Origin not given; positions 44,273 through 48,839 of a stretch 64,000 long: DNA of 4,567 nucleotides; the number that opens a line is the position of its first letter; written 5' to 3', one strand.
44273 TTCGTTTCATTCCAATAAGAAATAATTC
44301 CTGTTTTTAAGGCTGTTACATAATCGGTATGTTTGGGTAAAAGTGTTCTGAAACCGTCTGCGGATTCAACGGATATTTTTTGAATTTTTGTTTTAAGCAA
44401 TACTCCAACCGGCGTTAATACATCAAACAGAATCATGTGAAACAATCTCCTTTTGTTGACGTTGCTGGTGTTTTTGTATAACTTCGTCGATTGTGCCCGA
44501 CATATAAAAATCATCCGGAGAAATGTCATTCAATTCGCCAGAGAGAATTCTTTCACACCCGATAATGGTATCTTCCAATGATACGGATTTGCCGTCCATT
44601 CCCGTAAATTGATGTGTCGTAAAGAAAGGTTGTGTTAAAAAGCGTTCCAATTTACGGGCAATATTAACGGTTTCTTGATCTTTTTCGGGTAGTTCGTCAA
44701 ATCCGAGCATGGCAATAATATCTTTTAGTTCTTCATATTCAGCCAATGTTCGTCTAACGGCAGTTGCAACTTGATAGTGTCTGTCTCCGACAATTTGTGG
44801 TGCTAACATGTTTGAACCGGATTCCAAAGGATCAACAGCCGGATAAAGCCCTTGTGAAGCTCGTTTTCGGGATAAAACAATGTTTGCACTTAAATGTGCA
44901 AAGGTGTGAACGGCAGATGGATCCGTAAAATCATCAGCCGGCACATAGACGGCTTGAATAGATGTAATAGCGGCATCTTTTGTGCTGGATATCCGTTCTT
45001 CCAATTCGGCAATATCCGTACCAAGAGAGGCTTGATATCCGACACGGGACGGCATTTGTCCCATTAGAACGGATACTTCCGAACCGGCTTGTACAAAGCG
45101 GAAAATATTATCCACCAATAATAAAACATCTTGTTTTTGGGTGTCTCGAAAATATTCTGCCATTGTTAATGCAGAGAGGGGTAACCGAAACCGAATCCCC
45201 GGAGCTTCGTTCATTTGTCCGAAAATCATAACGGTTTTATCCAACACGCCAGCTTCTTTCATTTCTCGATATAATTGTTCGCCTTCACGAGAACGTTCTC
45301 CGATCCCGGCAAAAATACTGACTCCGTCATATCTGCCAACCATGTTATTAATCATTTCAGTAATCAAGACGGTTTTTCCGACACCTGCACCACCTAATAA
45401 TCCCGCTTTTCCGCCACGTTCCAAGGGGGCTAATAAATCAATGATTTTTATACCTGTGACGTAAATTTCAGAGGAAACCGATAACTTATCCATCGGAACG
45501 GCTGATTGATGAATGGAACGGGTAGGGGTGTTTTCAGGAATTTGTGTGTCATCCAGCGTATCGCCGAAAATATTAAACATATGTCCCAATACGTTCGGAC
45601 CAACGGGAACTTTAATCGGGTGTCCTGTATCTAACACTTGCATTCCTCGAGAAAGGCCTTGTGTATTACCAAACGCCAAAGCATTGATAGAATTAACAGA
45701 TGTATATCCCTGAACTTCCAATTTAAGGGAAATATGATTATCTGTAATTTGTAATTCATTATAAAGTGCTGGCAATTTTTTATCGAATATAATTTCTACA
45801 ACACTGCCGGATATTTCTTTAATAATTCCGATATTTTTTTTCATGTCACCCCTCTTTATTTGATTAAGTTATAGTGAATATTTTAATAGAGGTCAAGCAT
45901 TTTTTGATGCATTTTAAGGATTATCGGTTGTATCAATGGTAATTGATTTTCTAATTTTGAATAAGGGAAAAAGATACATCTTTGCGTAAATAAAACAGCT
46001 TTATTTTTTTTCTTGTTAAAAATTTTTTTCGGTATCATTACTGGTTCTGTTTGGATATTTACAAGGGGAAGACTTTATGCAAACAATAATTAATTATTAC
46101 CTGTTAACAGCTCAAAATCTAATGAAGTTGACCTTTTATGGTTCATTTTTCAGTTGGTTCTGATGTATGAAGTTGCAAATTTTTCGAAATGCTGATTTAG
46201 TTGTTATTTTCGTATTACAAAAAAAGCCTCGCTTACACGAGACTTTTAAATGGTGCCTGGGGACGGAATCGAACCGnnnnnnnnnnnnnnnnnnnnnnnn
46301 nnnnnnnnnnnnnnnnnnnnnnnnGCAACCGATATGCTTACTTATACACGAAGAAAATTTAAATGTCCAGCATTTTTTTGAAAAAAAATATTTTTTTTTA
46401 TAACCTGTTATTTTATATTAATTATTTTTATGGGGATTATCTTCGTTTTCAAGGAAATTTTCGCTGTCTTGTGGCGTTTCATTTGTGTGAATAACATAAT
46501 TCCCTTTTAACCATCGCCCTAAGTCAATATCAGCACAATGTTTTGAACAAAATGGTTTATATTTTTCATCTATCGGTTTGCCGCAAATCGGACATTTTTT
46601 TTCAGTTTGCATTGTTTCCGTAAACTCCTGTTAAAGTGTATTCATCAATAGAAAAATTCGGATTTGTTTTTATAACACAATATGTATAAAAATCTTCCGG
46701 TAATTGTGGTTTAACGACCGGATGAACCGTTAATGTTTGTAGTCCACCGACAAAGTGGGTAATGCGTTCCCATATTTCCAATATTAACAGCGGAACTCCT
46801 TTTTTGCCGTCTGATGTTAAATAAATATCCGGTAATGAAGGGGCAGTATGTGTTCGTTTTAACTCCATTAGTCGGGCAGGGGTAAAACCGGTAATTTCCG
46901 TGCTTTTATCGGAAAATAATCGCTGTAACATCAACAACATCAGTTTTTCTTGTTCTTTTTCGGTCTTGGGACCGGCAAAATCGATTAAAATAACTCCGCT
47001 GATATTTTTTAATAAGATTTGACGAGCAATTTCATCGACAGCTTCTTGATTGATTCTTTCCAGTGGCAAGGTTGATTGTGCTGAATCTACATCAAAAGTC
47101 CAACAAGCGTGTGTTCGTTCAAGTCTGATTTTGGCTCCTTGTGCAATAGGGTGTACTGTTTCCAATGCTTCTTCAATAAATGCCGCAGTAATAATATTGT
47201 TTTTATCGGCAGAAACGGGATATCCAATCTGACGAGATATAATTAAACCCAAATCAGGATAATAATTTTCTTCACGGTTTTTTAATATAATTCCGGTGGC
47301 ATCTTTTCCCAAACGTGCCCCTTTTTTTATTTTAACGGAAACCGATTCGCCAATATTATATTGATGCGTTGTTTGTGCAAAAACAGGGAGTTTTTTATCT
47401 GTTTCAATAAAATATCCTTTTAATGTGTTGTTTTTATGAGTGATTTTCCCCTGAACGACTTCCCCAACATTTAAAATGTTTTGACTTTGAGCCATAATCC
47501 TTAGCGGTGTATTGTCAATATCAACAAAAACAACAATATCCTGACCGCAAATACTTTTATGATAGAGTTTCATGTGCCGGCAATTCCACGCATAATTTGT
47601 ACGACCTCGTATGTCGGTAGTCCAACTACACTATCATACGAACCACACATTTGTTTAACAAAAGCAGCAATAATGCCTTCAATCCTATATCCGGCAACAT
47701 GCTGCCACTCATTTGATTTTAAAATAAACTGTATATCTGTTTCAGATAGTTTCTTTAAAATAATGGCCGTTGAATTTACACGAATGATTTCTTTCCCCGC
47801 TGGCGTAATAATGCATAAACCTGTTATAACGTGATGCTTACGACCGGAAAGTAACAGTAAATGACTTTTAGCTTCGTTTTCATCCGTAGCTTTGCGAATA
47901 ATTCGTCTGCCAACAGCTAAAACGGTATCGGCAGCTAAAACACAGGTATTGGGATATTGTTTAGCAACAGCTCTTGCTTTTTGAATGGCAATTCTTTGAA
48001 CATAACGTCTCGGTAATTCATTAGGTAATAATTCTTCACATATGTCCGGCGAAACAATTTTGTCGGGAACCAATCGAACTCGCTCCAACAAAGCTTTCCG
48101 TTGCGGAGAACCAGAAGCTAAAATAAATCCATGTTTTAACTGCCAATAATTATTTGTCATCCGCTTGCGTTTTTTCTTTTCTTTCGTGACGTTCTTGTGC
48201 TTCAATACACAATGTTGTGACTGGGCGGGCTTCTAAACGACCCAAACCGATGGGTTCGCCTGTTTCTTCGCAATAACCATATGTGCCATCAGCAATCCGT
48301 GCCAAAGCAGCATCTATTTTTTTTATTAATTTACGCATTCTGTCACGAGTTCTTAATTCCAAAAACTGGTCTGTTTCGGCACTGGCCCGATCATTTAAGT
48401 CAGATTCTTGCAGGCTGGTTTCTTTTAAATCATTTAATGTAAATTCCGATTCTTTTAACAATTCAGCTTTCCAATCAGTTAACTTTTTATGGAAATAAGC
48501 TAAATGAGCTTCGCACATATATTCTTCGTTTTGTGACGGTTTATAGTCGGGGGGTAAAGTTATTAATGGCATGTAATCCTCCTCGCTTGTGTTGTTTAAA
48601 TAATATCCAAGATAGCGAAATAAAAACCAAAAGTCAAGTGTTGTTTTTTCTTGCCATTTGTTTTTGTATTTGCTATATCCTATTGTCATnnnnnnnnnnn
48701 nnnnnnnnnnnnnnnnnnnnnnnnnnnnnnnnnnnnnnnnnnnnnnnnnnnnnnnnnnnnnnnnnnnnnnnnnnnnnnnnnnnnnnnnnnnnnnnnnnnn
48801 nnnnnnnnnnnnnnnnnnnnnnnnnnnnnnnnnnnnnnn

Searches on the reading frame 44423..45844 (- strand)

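Call 31: search_protein_families(library=pfam, proteins=[window:44423-45844:-], max_evalue=0.001)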
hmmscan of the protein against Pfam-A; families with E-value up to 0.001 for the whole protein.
window:44423-45844:- (473 aa): 3 families
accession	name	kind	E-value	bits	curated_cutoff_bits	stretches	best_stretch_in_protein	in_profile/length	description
PF00006.31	ATP-synt_ab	-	4.5e-72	242.6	29.5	1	131-344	1-213/213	ATP synthase alpha/beta family, nucleotide-binding domain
PF22919.1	ATP-synt_VA_C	-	4.9e-14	52.7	24.7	1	349-427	5-85/101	C-terminal domain of V and A type ATP synthase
PF02874.29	ATP-synt_ab_N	-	3.9e-08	34.1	20.9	1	8-74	1-69/69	ATP synthase alpha/beta family, beta-barrel domain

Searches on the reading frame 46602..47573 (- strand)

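Call 31: search_protein_families(library=pfam, proteins=[window:46602-47573:-], max_evalue=0.001)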
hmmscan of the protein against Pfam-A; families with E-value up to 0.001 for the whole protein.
window:46602-47573:- (323 aa): 1 family
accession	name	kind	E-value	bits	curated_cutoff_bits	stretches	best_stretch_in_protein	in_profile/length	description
PF10150.14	RNase_E_G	-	4.5e-19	69.4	25.5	1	133-241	153-268/270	Ribonuclease E/G family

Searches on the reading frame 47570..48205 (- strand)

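Call 31: search_protein_families(library=pfam, proteins=[window:47570-48205:-], max_evalue=0.001)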
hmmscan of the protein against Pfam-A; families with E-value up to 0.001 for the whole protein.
window:47570-48205:- (211 aa): 1 family
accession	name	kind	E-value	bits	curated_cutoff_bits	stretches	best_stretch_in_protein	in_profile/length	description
PF02545.19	Maf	-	3.9e-45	154.3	27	1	27-206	2-185/187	Maf-like protein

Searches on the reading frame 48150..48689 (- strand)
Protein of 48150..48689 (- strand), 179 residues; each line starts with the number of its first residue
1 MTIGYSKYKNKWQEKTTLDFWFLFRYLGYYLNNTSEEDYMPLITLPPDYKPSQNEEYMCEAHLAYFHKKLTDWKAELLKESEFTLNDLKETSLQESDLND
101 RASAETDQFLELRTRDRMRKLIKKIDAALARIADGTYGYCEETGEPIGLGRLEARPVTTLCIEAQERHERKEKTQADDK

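Call 65: search_protein_families(library=pfam, proteins=[window:48150-48689:-], max_evalue=0.001)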
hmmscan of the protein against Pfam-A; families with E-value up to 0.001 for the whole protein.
window:48150-48689:- (179 aa): 2 families
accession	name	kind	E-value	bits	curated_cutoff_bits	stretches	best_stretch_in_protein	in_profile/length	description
PF21157.2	DksA_N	-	8.4e-26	90.5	27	1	63-132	2-71/71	DnaK suppressor protein DksA, N-terminal domain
PF01258.23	zf-dskA_traR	-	3.9e-14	52.8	24.9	1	135-170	1-36/36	Prokaryotic dksA/traR C4-type zinc finger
